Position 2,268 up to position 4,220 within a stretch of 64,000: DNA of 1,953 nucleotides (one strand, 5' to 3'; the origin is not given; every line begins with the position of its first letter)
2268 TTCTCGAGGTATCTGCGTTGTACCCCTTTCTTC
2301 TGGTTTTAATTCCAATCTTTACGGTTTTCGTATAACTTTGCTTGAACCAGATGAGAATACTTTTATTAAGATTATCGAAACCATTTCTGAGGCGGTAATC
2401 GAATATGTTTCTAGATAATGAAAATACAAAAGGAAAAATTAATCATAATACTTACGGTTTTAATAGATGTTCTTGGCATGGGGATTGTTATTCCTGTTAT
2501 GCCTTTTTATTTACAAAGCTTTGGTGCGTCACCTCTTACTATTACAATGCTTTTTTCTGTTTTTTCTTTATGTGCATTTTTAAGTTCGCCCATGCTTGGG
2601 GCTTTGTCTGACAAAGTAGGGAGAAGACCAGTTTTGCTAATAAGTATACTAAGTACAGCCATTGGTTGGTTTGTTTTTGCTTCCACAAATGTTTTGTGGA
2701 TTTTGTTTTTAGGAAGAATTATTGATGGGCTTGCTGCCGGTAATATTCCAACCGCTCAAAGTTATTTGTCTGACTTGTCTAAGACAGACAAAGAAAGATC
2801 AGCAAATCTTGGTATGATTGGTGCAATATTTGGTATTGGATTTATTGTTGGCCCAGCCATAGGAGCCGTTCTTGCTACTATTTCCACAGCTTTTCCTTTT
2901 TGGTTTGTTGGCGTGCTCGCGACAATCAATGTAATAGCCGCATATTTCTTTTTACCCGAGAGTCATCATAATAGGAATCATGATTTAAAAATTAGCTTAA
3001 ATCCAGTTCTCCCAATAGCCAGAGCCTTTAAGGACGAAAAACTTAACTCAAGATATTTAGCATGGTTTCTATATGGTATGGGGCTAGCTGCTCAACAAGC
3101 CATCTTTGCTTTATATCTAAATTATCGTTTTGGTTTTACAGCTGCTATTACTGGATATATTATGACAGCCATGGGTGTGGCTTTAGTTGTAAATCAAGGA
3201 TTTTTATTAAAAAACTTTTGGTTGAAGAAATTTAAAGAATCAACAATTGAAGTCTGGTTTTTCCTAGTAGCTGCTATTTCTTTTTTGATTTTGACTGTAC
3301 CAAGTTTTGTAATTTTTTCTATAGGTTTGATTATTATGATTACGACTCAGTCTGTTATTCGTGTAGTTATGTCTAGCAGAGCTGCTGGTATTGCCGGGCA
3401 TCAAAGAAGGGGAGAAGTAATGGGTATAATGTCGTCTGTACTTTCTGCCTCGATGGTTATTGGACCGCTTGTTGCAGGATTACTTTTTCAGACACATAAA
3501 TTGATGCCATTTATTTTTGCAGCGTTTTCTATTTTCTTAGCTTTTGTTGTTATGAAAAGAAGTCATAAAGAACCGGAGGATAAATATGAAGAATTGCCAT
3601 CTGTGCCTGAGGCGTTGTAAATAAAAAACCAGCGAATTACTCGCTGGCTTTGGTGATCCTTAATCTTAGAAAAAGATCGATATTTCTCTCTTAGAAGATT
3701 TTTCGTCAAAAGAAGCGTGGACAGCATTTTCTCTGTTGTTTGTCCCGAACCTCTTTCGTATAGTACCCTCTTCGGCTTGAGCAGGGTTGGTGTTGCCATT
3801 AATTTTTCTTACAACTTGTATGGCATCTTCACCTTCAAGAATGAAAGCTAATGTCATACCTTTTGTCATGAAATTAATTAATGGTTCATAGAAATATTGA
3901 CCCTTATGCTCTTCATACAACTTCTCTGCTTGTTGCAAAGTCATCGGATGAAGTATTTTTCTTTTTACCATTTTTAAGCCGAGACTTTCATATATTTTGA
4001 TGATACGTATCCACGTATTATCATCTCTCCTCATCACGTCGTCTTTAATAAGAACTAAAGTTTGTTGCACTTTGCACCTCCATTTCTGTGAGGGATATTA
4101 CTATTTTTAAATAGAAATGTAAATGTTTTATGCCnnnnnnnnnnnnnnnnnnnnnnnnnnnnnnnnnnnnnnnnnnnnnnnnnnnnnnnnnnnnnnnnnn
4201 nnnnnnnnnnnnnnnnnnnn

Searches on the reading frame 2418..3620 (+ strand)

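Call 4: search_protein_families(library=pfam, proteins=[window:2418-3620:+])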
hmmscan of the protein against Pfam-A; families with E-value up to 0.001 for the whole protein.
window:2418-3620:+ (400 aa): 5 families
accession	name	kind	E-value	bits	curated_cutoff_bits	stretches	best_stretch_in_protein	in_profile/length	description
PF07690.21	MFS_1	-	1.3e-49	169.4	33.4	2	11-259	2-254/347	Major Facilitator Superfamily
PF00083.30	Sugar_tr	-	2.3e-15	56.9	22.3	1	38-182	44-194/452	Sugar (and other) transporter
PF12832.13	MFS_1_like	-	1.2e-14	54.6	25.2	1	21-363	15-368/373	MFS_1 like family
PF01306.25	LacY_symp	-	2.2e-07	30.5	24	1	21-185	23-194/413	LacY proton/sugar symporter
PF13347.12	MFS_2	-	8.6e-06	25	27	1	5-155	224-379/427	MFS/sugar transport protein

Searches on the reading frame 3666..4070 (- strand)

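Call 4: search_protein_families(library=pfam, proteins=[window:3666-4070:-])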
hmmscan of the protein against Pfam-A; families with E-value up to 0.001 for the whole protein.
window:3666-4070:- (134 aa): 1 family
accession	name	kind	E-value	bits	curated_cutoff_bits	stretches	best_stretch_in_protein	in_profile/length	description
PF00334.24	NDK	-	3.2e-38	131.1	27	1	2-134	1-130/135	Nucleoside diphosphate kinase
